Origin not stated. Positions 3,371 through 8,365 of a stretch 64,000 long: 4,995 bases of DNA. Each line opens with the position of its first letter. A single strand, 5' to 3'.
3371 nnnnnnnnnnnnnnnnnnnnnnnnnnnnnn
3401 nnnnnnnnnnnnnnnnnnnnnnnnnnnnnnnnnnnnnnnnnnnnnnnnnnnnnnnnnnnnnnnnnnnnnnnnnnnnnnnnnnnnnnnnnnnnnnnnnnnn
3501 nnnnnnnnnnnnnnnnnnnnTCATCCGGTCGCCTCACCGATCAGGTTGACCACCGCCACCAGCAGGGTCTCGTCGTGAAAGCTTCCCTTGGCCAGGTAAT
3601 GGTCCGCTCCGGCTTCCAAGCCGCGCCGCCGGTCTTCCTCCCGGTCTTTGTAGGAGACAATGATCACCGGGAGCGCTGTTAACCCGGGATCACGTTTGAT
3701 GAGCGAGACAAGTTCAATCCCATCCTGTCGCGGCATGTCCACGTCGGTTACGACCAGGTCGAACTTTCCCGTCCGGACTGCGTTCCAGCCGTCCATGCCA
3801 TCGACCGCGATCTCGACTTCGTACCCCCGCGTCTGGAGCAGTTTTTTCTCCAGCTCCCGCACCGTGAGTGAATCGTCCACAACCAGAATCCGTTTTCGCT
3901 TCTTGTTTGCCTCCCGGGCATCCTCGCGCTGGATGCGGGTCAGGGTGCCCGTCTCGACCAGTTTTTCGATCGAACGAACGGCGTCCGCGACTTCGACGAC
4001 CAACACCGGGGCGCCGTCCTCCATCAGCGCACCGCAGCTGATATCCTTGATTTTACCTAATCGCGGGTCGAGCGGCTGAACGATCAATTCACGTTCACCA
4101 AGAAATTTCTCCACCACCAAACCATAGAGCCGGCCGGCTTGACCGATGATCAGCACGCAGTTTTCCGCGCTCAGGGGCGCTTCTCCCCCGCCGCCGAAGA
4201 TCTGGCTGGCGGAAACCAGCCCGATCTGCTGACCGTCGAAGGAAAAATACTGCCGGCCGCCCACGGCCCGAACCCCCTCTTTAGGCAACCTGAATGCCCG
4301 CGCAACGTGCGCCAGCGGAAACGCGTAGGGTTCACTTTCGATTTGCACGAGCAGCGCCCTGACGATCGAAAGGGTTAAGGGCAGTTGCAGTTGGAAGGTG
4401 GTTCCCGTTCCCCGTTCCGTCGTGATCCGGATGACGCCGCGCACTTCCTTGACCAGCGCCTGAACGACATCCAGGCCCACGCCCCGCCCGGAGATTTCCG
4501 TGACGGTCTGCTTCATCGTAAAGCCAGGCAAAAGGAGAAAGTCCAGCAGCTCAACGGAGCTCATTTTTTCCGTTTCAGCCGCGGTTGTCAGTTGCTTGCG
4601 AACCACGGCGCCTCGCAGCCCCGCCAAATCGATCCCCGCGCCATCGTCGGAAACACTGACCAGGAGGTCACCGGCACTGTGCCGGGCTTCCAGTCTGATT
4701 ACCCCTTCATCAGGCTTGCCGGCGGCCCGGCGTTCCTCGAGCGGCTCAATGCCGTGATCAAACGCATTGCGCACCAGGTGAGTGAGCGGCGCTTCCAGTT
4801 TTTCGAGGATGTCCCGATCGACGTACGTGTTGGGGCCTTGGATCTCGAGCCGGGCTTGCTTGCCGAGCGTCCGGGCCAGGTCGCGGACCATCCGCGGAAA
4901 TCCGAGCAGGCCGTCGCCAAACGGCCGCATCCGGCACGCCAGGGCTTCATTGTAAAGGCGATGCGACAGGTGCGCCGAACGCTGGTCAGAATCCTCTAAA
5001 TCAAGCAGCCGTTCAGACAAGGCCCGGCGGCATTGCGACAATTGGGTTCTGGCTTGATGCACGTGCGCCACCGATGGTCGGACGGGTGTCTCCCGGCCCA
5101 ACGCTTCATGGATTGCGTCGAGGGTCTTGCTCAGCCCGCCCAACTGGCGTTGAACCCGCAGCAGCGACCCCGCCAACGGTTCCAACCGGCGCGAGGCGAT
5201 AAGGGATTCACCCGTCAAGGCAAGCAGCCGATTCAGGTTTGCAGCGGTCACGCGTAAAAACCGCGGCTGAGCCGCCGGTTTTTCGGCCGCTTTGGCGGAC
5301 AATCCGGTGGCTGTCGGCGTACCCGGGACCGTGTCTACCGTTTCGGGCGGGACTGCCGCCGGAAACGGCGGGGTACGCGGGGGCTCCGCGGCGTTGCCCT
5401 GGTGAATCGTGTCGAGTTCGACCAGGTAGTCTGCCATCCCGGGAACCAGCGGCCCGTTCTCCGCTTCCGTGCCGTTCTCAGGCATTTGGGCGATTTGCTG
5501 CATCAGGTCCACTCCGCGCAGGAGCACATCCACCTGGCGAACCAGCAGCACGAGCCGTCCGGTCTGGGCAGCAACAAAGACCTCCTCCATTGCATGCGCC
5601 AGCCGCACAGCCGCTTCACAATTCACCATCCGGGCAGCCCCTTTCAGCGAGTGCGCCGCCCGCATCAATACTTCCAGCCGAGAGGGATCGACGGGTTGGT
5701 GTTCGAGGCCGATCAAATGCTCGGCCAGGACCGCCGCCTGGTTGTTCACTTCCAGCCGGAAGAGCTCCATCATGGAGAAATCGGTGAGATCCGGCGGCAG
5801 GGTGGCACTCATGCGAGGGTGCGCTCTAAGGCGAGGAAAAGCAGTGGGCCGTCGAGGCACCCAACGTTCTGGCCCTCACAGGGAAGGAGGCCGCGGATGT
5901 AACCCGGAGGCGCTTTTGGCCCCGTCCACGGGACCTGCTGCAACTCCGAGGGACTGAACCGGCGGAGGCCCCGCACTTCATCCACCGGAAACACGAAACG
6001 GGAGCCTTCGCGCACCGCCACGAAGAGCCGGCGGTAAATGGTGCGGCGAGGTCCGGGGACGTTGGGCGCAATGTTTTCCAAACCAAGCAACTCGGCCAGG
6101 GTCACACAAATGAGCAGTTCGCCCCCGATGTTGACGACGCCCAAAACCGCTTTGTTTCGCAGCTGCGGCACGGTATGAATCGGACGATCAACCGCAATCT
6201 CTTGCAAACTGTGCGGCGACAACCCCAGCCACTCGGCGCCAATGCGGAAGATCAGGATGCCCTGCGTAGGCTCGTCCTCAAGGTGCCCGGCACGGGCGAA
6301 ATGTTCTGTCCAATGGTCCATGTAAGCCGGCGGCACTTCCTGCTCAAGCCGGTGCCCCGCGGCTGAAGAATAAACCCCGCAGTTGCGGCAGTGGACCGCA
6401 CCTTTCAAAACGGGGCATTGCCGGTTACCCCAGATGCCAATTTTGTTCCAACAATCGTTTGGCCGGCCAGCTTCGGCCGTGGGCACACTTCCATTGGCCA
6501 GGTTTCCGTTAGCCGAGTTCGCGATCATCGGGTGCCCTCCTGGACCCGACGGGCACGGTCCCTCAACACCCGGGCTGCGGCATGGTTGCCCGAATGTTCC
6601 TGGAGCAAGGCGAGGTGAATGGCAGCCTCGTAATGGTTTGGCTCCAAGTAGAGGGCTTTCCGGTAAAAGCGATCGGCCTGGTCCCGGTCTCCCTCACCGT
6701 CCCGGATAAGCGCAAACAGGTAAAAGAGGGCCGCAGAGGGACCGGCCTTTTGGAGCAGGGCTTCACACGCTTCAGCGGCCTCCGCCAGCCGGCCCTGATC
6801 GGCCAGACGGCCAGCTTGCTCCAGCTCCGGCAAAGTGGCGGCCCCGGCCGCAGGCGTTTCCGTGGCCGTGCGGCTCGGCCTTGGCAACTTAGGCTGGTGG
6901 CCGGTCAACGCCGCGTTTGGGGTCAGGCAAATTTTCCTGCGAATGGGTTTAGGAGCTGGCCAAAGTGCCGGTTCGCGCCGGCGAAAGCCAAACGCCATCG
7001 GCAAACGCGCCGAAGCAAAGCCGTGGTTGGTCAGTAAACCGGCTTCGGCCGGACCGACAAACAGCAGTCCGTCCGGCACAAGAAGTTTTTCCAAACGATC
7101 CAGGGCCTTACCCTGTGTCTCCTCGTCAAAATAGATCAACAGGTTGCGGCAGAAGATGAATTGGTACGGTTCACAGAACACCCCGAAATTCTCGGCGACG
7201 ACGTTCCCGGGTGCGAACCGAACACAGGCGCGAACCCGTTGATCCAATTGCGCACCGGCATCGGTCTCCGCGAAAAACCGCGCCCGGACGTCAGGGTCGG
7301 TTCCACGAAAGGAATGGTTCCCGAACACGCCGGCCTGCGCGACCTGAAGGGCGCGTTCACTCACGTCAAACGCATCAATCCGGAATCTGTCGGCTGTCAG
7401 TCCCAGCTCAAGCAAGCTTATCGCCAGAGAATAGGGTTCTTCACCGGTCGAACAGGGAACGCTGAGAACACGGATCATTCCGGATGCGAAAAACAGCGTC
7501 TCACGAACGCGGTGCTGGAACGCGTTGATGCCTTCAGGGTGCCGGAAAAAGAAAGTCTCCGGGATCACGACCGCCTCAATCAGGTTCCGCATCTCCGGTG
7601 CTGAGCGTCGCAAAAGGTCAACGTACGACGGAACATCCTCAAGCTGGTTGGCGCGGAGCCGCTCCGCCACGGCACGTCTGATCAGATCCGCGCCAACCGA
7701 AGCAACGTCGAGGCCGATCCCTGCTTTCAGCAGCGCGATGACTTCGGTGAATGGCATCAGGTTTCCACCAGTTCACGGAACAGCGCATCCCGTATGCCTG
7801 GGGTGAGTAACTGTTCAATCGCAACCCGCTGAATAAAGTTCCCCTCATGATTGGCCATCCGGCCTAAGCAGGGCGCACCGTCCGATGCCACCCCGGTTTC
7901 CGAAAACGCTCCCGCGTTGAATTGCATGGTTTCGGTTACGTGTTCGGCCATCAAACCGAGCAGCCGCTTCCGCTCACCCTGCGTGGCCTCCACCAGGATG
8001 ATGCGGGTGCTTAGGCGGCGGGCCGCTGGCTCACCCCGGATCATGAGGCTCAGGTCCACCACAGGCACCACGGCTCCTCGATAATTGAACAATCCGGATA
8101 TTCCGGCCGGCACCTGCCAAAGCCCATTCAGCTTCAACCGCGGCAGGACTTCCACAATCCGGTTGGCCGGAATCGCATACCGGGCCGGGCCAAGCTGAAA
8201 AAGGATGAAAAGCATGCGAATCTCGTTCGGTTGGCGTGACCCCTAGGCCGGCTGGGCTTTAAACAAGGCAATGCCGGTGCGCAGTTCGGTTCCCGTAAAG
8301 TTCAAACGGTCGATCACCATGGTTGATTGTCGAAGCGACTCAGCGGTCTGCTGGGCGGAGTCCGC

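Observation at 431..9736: Wsp-order chemosensory operon whose terminal gene is a receiver-histidine kinase-receiver hybrid instead of a WspR diguanylate cyclase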

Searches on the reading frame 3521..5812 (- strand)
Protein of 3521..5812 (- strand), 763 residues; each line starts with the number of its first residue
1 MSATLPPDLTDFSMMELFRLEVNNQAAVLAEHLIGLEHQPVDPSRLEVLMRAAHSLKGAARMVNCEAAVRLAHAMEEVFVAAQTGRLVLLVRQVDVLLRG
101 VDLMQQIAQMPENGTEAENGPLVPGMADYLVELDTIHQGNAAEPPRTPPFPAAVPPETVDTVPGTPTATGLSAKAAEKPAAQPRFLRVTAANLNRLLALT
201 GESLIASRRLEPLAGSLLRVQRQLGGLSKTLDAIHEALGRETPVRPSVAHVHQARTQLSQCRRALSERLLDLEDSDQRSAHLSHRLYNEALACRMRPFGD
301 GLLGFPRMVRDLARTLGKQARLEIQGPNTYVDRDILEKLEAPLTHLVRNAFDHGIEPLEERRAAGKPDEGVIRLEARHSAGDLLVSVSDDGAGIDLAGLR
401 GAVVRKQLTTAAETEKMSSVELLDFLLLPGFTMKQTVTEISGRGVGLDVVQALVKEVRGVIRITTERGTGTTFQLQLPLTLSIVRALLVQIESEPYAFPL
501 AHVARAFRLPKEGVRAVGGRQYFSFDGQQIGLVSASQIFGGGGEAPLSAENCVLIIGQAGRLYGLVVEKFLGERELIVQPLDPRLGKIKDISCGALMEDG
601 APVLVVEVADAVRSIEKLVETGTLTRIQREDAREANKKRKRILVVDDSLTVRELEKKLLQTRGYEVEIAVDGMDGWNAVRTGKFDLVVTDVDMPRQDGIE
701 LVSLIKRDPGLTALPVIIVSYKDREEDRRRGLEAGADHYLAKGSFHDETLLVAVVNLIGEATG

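Call 3: search_protein_families(library=pfam, proteins=[window:3521-5812:-], max_evalue=0.01)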
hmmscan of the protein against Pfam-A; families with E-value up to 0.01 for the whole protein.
window:3521-5812:- (763 aa): 4 families
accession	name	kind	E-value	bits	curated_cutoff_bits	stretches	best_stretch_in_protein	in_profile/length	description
PF00072.30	Response_reg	-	1.6e-24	86.6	30.2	1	642-751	1-107/111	Response regulator receiver domain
PF02518.31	HATPase_c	-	1.1e-15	58.5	26.4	1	342-480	5-110/111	Histidine kinase-, DNA gyrase B-, and HSP90-like ATPase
PF01584.24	CheW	-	3.7e-14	53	23.5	1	486-614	2-136/138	CheW-like domain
PF01627.28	Hpt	-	6.3e-11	42.8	24.6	1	14-105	2-82/84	Hpt domain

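Call 4: search_protein_families(library=ncbifam, proteins=[window:3521-5812:-], max_evalue=0.01)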
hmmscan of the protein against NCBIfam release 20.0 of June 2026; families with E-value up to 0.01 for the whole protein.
window:3521-5812:- (763 aa): 112 families (the best 25 are shown)
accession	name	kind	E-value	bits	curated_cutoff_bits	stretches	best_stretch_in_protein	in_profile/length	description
NF041336.1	CheA_Halo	equivalog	3.3e-84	283.8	950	2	260-609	317-664/666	chemotaxis protein CheA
NF007835.0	PRK10547.1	equivalog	4.7e-71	240.3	793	2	286-613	333-657/670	chemotaxis protein CheA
NF011874.0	PRK15347.1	equivalog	3e-21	75.2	852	2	641-742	692-795/921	two component system sensor kinase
NF008099.0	PRK10841.1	equivalog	3.5e-21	74.7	920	1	610-743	796-926/949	two-component system sensor histidine kinase RcsC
NF007135.0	PRK09581.1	equivalog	1e-19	70.7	474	1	641-754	4-116/457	PleD family two-component system response regulator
NF008318.0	PRK11107.1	equivalog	1.7e-19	69.4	890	1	595-754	623-780/920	two-component sensor histidine kinase BarA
NF007901.0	PRK10610.1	equivalog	4.1e-19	69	189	1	637-743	3-110/129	chemotaxis response regulator CheY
NF041733.1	resp_reg_CseB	equivalog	4.4e-19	68.8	350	1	641-754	2-110/228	two-component system response regulator CseB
TIGR02154.1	PhoB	equivalog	1.1e-18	67.3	296.2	1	640-751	3-113/226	phosphate regulon transcriptional regulator PhoB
NF051850.1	RespRegRprY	equivalog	8e-18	64.7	370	1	639-754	4-116/234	response regulator transcription factor RprY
NF007005.1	PRK09468.1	equivalog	3.4e-17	62.7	331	1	638-752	2-113/237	osmolarity response regulator transcription factor OmpR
NF047465.1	hybrid_HK_LvrA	exception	8.9e-17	60.4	1200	1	622-758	446-584/819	hybrid histidine kinase/response regulator LvrA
NF045944.1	ResRegRpaBCyano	equivalog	9.1e-17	61.2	330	1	643-743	1-98/229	response regulator transcription factor RpaB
TIGR01387.1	cztR_silR_copR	subfamily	1e-16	61.3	279.2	1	642-754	1-110/218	heavy metal response regulator transcription factor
NF040534.1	resp_reg_YycF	equivalog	1.1e-16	60.8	340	1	640-751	1-108/231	response regulator YycF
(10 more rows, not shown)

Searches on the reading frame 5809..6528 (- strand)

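Call 3: search_protein_families(library=pfam, proteins=[window:5809-6528:-], max_evalue=0.01)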
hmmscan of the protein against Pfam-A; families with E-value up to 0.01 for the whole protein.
window:5809-6528:- (239 aa): 1 family
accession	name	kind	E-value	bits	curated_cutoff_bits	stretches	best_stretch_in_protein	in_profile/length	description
PF01584.24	CheW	-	5.7e-17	62.1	23.5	1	91-231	2-134/138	CheW-like domain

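Call 4: search_protein_families(library=ncbifam, proteins=[window:5809-6528:-], max_evalue=0.01)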
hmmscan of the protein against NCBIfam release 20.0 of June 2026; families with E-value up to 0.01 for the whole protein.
window:5809-6528:- (239 aa): 0 families

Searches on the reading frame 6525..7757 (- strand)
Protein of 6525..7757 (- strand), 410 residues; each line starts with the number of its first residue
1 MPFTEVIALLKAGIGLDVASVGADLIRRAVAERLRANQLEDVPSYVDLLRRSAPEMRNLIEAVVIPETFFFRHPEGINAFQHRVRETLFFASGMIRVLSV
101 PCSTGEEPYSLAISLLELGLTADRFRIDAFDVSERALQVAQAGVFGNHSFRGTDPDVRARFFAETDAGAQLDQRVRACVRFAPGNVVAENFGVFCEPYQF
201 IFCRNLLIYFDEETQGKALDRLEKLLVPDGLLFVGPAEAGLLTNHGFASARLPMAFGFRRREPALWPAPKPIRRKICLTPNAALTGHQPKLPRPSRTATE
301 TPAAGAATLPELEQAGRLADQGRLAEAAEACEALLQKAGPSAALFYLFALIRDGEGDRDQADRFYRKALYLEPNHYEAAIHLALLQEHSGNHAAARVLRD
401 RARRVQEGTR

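Call 3: search_protein_families(library=pfam, proteins=[window:6525-7757:-], max_evalue=0.01)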
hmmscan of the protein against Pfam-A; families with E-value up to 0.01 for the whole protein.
window:6525-7757:- (410 aa): 8 families
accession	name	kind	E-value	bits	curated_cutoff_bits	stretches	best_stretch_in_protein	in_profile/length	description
PF01739.24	CheR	-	8.8e-39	133.4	27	1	67-239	2-178/195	CheR methyltransferase, SAM binding domain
PF03705.20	CheR_N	-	7.4e-05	22.8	27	1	3-51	3-51/53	CheR methyltransferase, all-alpha domain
PF14559.12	TPR_19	-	0.00016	22.4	25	1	355-401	4-50/68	Tetratricopeptide repeat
PF13181.12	TPR_8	-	0.001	19.5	25.7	1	344-375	3-34/34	Tetratricopeptide repeat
PF13431.12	TPR_17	-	0.002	18.7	24.4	1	364-396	1-33/34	Tetratricopeptide repeat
PF08242.18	Methyltransf_12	-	0.0031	18.6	30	0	149-232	22-98/98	Methyltransferase domain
PF13432.12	TPR_16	-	0.0035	18.2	32.7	0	348-396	3-51/65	Tetratricopeptide repeat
PF13429.12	TPR_15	-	0.0097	15.8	26.2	0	314-379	119-183/280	Tetratricopeptide repeat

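Call 4: search_protein_families(library=ncbifam, proteins=[window:6525-7757:-], max_evalue=0.01)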
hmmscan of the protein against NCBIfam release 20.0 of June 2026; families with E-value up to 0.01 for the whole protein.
window:6525-7757:- (410 aa): 5 families
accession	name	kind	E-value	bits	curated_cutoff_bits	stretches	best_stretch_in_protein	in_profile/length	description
NF007902.0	PRK10611.1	equivalog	2.1e-32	112.5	435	1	11-238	35-264/287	protein-glutamate O-methyltransferase CheR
TIGR02917.1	PEP_TPR_lipo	equivalog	3.4e-08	31.8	312.2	1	320-396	443-519/899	XrtA/PEP-CTERM system TPR-repeat protein PrsT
NF040959.1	MamA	equivalog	4.3e-06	26.3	200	1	326-401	123-198/204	magnetosome protein MamA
NF002725.1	PRK02603.1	equivalog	0.0017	18.4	143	1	337-403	67-133/173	photosystem I assembly protein Ycf3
TIGR02521.1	type_IV_pilW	equivalog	0.0022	17.6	154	1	311-377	34-100/234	type IV pilus biogenesis/stability protein PilW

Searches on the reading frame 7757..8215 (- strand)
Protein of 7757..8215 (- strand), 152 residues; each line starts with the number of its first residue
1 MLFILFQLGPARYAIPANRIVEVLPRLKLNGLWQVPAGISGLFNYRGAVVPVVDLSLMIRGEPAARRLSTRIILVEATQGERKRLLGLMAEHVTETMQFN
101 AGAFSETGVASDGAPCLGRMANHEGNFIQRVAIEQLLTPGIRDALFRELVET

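Call 3: search_protein_families(library=pfam, proteins=[window:7757-8215:-], max_evalue=0.01)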
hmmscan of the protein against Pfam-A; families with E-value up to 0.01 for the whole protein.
window:7757-8215:- (152 aa): 1 family
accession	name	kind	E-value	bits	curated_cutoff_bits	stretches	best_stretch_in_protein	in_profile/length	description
PF01584.24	CheW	-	8.7e-20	71.2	23.5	1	3-137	2-134/138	CheW-like domain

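Call 4: search_protein_families(library=ncbifam, proteins=[window:7757-8215:-], max_evalue=0.01)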
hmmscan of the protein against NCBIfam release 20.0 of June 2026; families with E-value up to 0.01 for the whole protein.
window:7757-8215:- (152 aa): 1 family
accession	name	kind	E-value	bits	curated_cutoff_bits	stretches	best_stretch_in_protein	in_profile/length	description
NF007903.0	PRK10612.1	equivalog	1.6e-05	24.7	260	1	3-100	19-112/167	chemotaxis protein CheW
